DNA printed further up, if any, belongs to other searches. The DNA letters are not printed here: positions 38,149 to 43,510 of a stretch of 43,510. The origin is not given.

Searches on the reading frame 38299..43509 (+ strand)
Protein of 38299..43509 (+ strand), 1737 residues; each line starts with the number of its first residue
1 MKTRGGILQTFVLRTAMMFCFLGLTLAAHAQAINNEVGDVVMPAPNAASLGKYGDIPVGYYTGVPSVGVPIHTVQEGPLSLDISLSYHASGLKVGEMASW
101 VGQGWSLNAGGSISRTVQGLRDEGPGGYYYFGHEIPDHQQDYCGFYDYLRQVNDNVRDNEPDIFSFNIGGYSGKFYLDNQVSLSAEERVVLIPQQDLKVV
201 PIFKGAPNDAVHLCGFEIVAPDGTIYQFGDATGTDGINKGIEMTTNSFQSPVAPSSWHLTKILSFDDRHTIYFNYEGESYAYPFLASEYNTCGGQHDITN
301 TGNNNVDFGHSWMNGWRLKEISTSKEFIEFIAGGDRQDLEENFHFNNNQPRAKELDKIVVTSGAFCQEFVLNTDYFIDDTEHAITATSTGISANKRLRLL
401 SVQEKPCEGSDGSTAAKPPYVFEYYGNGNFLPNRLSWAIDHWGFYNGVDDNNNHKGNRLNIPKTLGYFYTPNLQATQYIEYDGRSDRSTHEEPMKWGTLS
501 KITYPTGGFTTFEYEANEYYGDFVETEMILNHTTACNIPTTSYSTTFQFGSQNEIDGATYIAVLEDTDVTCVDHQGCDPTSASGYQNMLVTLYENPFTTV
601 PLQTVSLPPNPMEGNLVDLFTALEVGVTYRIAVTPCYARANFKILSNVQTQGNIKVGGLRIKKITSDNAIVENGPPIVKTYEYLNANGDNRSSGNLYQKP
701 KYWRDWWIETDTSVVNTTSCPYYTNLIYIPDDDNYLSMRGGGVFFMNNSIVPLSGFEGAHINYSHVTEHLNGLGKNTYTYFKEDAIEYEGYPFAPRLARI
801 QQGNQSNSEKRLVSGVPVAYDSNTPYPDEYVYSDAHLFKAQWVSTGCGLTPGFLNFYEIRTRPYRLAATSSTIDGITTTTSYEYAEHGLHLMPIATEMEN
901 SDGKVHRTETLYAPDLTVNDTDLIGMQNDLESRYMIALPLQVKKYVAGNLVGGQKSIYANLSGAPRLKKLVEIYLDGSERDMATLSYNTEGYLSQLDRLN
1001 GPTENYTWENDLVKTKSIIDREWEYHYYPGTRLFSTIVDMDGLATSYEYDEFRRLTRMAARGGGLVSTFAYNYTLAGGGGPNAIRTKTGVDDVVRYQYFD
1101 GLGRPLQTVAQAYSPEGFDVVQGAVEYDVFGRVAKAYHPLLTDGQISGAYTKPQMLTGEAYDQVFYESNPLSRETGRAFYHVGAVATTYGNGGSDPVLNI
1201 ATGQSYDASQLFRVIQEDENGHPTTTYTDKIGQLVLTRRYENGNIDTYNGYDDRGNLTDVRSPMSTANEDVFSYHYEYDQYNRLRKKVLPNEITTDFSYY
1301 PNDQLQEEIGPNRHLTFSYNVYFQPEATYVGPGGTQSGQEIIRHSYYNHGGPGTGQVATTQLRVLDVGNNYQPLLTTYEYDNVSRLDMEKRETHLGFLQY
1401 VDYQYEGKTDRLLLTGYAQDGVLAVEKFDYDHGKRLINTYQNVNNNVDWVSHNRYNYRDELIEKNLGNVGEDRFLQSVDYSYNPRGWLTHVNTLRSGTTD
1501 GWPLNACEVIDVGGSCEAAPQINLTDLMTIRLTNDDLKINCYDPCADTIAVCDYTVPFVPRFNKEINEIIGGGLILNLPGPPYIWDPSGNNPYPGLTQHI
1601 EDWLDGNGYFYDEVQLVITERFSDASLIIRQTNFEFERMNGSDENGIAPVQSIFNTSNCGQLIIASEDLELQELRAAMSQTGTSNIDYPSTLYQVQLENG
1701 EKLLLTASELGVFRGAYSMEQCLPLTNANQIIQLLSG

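Call 84: search_protein_families(library=pfam, proteins=[window:38299-43509:+], max_evalue=0.001)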
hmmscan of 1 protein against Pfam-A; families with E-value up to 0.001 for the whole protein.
window:38299-43509:+ (1737 aa): 2 families
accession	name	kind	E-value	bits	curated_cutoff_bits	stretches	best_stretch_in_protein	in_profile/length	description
PF20041.5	DUF6443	-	3.2e-15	57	27.8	1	1083-1173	13-113/137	Domain of unknown function (DUF6443)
PF05593.20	RHS_repeat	-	1.2e-08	35.5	22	0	1036-1063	9-36/38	RHS Repeat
